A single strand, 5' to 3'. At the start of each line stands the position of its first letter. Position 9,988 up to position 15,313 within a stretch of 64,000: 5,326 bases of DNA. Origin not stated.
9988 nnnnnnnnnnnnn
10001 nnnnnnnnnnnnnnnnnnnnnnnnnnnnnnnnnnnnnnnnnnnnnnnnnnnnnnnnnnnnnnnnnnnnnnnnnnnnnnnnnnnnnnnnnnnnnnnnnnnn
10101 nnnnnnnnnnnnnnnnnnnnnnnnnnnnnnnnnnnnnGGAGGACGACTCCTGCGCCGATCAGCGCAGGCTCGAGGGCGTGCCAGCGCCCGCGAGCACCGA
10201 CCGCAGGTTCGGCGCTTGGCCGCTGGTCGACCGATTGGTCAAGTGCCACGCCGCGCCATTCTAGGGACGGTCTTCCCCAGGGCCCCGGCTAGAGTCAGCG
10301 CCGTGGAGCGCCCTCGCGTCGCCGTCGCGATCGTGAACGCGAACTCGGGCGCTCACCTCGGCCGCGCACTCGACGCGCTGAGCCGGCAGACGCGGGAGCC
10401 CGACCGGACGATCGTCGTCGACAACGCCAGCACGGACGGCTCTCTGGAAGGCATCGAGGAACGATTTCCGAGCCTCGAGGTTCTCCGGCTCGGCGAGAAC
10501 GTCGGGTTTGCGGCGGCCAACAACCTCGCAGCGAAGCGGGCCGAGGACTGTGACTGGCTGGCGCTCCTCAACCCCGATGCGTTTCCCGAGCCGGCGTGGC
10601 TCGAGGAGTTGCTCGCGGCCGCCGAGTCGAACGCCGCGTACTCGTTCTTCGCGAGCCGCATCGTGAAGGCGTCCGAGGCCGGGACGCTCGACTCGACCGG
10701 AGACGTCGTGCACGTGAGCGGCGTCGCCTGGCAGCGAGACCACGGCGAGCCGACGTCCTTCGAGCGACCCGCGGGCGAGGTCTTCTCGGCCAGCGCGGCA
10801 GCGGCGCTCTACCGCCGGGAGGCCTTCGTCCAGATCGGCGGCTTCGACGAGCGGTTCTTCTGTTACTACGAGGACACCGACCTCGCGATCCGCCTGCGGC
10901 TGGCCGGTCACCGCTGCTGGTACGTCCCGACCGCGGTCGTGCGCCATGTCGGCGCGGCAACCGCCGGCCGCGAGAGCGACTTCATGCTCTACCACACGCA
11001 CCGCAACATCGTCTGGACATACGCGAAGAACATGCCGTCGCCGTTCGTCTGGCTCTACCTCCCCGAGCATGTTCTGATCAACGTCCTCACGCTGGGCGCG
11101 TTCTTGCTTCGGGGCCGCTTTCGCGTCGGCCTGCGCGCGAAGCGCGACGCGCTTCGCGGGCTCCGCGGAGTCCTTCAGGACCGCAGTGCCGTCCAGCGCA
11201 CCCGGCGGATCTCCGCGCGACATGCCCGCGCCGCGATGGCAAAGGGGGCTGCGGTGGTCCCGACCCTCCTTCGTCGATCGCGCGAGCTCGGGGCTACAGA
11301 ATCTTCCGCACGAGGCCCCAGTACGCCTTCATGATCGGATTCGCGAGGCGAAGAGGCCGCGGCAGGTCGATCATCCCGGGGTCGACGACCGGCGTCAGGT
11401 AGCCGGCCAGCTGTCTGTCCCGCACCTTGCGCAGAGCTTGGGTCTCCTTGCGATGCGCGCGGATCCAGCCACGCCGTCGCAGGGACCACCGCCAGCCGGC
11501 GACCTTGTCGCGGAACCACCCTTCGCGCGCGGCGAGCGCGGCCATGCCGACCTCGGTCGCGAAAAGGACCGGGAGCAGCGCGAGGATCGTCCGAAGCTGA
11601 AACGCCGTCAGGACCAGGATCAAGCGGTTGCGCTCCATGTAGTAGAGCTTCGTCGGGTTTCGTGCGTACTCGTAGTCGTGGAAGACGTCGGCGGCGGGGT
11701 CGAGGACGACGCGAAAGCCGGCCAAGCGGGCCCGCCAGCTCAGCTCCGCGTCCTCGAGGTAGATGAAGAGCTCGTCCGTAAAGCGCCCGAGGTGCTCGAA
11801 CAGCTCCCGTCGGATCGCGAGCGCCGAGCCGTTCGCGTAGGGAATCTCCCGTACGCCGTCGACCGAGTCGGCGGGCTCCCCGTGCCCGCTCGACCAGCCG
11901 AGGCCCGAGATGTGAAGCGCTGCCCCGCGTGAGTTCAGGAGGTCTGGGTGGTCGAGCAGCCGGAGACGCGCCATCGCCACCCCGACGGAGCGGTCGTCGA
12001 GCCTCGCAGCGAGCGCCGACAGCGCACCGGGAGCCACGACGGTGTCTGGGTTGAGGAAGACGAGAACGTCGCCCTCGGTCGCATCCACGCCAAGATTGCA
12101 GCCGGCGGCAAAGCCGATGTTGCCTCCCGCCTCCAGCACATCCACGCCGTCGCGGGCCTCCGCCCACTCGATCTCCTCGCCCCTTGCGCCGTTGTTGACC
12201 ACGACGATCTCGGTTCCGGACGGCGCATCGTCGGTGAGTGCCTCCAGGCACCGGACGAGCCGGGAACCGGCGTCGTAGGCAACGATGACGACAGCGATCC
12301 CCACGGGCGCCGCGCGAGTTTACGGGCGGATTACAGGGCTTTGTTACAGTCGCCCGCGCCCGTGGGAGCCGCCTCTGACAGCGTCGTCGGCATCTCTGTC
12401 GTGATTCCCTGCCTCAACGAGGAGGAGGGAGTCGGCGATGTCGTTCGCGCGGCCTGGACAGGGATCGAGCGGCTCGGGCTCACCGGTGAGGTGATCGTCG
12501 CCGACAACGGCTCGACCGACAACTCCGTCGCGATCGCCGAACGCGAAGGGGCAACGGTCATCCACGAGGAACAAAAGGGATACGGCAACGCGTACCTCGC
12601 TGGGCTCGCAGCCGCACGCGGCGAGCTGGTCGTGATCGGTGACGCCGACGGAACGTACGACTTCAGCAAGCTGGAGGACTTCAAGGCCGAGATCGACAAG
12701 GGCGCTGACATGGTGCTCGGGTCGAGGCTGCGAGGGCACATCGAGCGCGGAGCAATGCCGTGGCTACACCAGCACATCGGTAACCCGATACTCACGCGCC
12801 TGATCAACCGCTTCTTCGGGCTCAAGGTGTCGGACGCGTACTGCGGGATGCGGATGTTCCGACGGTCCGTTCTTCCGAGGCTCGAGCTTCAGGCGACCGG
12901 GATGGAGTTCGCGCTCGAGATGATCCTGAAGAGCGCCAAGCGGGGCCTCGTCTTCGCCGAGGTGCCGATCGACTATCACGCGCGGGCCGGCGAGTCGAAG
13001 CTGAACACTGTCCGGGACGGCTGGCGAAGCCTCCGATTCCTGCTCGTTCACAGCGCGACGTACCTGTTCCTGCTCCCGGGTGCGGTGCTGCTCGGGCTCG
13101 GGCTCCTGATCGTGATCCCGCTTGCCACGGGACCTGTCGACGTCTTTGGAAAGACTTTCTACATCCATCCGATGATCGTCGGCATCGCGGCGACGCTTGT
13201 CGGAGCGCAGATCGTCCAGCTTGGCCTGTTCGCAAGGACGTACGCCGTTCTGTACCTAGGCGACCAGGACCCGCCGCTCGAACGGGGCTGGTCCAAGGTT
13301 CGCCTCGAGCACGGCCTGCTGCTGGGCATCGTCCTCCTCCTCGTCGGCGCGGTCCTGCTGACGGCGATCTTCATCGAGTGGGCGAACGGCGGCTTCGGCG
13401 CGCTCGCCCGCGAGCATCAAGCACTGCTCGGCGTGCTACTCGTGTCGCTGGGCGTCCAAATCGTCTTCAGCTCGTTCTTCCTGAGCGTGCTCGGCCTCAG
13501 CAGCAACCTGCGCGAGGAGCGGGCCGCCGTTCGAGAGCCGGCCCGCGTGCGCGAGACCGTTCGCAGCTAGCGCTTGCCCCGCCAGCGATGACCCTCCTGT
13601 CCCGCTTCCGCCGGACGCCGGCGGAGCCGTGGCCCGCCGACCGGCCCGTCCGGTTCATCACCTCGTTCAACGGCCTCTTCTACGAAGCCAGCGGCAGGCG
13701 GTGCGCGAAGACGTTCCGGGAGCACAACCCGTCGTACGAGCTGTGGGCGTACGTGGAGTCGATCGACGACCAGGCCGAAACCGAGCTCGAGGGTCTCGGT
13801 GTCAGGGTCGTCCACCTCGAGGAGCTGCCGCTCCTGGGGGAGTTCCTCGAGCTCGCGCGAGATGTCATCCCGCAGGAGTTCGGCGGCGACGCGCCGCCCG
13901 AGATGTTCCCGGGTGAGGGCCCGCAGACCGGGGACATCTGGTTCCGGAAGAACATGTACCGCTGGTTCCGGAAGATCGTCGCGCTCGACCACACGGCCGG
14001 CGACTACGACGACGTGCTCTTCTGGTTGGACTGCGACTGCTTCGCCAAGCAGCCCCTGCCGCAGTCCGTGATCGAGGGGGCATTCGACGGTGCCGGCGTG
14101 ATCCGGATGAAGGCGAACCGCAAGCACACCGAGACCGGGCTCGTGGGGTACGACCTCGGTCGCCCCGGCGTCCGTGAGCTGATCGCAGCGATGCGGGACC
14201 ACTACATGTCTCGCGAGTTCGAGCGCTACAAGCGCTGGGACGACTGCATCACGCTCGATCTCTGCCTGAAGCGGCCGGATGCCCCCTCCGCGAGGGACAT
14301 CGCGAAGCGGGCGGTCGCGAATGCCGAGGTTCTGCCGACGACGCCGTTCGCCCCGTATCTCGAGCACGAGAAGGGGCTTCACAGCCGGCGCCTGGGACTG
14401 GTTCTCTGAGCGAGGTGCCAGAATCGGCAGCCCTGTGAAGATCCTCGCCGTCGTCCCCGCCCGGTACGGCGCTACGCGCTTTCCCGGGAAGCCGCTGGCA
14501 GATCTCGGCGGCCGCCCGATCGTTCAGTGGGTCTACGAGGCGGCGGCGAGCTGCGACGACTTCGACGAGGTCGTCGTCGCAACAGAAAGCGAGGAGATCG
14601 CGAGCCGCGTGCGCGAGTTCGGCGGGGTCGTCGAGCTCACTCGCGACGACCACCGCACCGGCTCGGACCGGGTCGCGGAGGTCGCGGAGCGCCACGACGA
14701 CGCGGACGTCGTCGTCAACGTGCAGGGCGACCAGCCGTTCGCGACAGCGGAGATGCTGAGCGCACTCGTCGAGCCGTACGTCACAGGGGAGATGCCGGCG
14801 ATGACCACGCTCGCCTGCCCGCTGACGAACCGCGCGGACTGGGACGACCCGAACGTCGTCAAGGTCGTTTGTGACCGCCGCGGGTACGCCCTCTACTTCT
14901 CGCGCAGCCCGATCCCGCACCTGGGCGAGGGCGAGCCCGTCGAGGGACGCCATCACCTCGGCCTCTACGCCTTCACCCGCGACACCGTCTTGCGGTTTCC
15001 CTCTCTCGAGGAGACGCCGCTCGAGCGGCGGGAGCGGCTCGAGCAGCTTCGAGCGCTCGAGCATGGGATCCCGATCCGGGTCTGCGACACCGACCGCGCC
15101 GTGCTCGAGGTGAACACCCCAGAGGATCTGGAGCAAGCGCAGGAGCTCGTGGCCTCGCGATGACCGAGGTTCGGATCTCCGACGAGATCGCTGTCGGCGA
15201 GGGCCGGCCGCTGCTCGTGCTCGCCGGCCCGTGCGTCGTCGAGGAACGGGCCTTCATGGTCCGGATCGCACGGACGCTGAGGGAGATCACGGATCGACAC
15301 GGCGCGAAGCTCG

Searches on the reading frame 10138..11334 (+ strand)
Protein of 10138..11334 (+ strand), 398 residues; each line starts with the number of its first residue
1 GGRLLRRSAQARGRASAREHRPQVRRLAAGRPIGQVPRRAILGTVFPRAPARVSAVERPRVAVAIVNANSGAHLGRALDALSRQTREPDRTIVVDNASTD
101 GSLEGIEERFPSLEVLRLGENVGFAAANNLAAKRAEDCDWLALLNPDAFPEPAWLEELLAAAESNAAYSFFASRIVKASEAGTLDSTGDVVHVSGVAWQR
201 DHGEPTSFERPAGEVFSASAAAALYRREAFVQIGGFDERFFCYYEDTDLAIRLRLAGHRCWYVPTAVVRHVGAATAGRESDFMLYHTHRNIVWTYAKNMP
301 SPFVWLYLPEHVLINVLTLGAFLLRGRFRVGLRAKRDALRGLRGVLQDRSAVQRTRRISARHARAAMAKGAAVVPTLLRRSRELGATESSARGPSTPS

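Call 79: search_protein_families(library=pfam, proteins=[window:10138-11334:+], max_evalue=0.00001)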
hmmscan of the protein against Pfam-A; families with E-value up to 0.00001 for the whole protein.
window:10138-11334:+ (398 aa): 3 families
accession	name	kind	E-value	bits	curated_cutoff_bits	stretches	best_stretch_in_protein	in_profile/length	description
PF00535.33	Glycos_transf_2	-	3e-21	76.5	23.3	1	63-232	2-166/168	Glycosyl transferase family 2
PF13641.12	Glyco_tranf_2_3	-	2.5e-17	64.1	27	1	59-273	1-214/230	Glycosyltransferase like family 2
PF10111.15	Glyco_tranf_2_2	-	1.3e-07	31.8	27.3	1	90-258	31-204/276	Glycosyltransferase like family 2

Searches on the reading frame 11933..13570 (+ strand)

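Call 79: search_protein_families(library=pfam, proteins=[window:11933-13570:+], max_evalue=0.00001)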
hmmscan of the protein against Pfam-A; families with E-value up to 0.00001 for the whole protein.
window:11933-13570:+ (545 aa): 1 family
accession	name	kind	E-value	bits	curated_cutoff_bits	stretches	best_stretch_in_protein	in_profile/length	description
PF00535.33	Glycos_transf_2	-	8e-29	101.2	23.3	1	155-314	1-164/168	Glycosyl transferase family 2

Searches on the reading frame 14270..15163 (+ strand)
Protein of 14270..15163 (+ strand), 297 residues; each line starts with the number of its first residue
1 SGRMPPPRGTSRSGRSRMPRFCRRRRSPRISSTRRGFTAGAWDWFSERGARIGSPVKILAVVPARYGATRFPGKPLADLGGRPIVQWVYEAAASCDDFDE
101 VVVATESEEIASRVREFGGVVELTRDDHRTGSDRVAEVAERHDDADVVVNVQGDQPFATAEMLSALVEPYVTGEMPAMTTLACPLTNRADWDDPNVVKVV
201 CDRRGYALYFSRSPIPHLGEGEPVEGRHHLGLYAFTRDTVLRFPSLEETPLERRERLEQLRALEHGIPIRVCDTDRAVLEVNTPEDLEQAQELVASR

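Call 79: search_protein_families(library=pfam, proteins=[window:14270-15163:+], max_evalue=0.00001)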
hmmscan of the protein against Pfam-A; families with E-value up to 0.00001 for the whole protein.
window:14270-15163:+ (297 aa): 2 families
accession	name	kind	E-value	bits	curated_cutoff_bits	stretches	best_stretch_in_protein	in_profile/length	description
PF02348.25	CTP_transf_3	-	2.8e-47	161.7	22.6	1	60-266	2-214/217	Cytidylyltransferase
PF12804.13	NTP_transf_3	-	2.8e-12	47.6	27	1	73-177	15-112/160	MobA-like NTP transferase domain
